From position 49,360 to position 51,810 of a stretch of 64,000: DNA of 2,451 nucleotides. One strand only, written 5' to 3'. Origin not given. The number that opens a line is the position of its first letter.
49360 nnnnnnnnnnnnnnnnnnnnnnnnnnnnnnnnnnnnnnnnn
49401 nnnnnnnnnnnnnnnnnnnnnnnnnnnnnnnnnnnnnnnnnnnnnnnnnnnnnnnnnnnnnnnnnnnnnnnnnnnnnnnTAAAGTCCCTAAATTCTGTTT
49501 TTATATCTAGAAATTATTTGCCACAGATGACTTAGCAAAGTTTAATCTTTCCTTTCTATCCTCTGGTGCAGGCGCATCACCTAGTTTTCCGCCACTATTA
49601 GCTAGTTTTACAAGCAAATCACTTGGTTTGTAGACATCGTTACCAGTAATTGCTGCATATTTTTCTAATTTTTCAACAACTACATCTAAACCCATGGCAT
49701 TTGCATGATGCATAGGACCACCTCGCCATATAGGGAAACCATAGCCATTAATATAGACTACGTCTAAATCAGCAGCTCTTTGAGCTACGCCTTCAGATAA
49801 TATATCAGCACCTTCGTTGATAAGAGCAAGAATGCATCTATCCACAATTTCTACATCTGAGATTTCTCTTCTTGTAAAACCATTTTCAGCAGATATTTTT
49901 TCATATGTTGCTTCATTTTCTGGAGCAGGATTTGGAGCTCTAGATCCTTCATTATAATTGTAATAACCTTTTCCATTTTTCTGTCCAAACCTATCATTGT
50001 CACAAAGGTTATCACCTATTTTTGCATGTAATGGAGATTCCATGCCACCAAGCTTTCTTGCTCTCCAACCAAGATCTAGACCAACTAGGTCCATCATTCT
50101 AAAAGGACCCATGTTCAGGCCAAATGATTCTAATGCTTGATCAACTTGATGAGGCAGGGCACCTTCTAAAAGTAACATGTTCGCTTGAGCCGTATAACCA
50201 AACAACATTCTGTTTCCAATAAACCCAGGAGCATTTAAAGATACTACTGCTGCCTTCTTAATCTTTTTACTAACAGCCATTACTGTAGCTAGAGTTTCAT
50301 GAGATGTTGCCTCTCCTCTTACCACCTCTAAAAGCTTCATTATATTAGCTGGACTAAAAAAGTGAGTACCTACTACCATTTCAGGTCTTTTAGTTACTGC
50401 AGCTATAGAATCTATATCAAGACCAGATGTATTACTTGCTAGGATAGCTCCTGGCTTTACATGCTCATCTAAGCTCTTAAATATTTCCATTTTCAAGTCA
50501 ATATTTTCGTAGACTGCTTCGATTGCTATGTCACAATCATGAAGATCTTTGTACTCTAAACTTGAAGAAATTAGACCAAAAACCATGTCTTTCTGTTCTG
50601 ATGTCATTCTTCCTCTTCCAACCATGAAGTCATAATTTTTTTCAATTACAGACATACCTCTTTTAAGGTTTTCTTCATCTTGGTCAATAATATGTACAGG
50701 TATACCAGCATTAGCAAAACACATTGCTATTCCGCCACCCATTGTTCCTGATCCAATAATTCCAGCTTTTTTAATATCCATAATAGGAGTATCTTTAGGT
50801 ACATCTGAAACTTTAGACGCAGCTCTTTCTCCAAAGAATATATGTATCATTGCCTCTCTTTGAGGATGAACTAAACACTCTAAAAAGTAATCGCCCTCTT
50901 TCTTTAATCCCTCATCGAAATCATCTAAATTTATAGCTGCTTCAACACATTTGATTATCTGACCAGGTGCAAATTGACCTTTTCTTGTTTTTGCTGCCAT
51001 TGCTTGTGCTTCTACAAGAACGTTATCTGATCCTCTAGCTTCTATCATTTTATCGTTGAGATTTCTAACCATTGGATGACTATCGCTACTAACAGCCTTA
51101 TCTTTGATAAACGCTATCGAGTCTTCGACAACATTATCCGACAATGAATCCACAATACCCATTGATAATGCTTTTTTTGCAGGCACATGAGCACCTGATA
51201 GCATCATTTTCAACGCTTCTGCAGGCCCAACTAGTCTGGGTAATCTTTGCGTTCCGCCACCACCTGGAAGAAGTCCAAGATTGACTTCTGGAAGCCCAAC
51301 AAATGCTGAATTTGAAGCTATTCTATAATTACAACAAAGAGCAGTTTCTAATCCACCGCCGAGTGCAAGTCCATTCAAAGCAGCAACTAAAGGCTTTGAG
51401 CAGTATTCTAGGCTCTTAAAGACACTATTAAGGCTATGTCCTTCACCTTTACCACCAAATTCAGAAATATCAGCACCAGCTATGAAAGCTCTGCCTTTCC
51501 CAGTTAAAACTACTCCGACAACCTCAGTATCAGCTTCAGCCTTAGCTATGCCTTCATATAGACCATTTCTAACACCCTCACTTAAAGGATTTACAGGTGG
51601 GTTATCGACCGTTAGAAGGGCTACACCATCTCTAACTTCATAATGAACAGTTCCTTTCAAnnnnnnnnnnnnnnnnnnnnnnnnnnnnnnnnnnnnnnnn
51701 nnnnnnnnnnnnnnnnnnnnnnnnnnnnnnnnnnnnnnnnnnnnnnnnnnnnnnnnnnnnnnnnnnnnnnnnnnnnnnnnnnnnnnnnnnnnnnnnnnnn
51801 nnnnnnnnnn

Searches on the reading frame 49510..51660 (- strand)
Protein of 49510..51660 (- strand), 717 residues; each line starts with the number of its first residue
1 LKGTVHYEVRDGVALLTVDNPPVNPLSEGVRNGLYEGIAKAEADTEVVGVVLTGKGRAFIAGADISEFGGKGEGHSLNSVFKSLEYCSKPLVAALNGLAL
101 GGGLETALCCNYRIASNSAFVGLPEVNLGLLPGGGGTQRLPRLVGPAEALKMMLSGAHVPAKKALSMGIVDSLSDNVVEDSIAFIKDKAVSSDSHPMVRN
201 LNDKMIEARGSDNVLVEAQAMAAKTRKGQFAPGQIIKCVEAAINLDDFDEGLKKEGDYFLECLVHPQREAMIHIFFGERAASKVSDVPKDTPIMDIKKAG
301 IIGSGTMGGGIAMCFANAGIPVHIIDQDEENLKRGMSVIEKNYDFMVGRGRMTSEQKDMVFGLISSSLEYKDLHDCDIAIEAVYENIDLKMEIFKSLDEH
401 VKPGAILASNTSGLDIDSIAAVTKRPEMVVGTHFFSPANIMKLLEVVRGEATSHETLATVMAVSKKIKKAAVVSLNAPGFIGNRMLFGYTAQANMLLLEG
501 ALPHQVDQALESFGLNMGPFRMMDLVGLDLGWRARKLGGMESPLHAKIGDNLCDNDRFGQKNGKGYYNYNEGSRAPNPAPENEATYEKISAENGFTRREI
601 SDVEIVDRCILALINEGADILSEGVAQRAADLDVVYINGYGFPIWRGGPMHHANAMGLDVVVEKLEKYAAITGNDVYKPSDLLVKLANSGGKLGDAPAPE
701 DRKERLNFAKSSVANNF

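Call 36: search_protein_families(library=pfam, proteins=[window:49510-51660:-], max_evalue=0.00001)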
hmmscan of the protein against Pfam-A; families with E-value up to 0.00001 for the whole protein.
window:49510-51660:- (717 aa): 4 families
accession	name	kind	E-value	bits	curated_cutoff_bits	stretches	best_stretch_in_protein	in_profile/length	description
PF02737.24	3HCDH_N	-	3.7e-60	203.3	22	1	299-474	2-177/180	3-hydroxyacyl-CoA dehydrogenase, NAD binding domain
PF00378.25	ECH_1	-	5.2e-39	134.5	27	1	10-189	3-191/251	Enoyl-CoA hydratase/isomerase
PF00725.27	3HCDH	-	2.2e-31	108.7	22.1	2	479-569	1-97/97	3-hydroxyacyl-CoA dehydrogenase, C-terminal domain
PF16113.10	ECH_2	-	2.3e-21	77.1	27.2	1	23-177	12-175/335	Enoyl-CoA hydratase/isomerase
